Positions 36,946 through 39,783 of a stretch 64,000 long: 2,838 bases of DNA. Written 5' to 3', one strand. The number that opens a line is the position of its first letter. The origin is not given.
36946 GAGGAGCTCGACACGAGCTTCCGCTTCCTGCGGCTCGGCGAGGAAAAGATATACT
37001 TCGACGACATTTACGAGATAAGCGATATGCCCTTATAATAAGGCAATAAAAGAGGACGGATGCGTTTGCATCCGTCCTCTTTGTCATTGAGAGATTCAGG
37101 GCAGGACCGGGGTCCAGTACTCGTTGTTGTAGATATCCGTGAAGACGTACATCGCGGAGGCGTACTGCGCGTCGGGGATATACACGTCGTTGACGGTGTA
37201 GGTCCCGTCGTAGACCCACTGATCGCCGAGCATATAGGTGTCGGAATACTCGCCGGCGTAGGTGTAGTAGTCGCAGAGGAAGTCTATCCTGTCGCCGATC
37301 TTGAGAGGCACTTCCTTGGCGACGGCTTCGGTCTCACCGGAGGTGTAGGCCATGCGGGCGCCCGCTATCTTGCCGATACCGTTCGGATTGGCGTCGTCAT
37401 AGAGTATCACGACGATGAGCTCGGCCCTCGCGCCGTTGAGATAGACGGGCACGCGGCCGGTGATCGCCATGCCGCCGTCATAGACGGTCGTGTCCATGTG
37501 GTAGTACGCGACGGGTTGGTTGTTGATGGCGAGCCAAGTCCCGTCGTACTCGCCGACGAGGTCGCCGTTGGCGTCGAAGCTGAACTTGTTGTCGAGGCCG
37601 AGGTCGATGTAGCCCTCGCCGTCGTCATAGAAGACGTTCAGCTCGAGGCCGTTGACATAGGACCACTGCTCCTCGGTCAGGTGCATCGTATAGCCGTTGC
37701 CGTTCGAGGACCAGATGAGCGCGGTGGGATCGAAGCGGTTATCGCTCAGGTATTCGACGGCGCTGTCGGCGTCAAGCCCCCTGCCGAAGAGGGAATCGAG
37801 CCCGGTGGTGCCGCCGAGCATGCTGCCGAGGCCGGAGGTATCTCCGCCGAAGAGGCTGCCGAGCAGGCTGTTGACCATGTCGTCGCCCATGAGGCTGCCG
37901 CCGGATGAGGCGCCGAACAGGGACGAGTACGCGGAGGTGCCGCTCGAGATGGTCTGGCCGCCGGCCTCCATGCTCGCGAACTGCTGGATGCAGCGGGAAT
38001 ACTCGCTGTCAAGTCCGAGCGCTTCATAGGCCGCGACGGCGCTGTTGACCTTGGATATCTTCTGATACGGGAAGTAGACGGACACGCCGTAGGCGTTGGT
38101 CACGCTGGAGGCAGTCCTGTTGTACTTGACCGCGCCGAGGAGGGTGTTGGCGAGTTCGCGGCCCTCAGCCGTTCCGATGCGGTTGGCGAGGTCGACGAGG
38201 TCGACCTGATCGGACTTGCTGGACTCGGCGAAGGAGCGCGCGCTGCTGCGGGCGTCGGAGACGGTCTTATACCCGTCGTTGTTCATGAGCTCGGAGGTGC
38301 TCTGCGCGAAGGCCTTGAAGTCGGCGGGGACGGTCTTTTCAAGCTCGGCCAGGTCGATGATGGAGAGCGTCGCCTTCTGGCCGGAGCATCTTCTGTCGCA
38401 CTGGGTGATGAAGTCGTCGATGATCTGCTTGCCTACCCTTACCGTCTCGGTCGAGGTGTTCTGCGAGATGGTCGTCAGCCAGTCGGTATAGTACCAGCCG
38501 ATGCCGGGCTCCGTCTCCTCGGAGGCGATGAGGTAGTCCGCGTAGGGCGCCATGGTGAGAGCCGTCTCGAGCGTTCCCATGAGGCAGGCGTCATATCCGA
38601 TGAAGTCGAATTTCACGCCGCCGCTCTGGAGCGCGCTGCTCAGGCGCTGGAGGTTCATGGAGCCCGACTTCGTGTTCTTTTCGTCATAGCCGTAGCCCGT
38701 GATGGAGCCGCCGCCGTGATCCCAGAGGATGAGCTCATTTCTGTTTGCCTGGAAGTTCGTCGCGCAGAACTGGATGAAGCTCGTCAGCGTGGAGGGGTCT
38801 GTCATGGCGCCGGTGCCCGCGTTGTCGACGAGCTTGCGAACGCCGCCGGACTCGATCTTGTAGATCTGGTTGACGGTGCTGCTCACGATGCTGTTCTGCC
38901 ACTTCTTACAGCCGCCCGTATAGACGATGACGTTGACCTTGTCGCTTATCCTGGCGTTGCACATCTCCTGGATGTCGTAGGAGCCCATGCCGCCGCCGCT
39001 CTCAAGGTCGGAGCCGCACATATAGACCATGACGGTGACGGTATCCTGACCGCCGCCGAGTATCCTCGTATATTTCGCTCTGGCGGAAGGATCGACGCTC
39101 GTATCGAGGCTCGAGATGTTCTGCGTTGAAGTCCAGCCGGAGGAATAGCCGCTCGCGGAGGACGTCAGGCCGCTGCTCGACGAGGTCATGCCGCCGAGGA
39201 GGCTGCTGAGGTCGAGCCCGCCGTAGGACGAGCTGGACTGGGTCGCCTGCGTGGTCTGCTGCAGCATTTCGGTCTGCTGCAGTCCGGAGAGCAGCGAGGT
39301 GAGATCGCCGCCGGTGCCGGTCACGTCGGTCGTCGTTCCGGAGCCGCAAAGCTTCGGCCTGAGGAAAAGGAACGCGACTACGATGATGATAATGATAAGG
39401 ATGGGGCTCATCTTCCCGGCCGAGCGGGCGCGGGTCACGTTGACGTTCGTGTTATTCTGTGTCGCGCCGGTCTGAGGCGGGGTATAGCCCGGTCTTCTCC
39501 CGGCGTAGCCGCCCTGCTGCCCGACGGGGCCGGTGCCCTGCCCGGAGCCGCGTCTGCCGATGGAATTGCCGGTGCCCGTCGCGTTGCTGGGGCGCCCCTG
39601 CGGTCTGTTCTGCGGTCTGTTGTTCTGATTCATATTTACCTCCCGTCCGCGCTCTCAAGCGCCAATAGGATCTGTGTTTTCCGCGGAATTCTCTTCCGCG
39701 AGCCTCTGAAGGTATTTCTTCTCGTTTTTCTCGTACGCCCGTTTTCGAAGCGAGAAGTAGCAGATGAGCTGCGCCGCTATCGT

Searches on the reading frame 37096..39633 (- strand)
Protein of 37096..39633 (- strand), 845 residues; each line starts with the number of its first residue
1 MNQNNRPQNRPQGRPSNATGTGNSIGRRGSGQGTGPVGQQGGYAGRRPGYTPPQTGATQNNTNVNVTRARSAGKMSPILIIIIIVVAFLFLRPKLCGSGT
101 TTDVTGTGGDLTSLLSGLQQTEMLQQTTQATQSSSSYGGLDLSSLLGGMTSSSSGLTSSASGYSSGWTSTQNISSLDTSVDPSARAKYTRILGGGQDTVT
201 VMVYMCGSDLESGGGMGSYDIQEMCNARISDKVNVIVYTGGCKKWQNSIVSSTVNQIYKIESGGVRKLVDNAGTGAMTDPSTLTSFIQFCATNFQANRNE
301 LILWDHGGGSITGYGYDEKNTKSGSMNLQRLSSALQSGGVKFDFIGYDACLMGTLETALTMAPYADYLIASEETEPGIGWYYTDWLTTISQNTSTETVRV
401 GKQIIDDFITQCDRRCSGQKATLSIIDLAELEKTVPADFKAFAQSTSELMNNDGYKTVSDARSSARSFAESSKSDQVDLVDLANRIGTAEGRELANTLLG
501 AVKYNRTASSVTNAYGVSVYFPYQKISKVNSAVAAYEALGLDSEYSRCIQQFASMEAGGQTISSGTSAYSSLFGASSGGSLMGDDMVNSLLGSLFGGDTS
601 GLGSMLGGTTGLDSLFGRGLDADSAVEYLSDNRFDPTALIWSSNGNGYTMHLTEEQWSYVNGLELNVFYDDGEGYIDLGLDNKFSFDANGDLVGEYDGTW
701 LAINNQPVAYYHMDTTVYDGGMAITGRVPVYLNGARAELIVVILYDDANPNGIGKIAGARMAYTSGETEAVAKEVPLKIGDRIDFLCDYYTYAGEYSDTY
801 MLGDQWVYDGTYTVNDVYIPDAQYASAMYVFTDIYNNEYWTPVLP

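Call 32: search_protein_families(library=pfam, proteins=[window:37096-39633:-], max_evalue=0.1)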
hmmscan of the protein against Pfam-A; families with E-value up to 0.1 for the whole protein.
window:37096-39633:- (845 aa): 2 families
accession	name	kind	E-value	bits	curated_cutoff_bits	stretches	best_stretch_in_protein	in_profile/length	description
PF03415.19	Peptidase_C11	-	8.7e-46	157.5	25.8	1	203-518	1-310/359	Clostripain family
PF20088.4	DUF6480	-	0.0082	16.4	25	1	45-88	23-66/78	Family of unknown function (DUF6480)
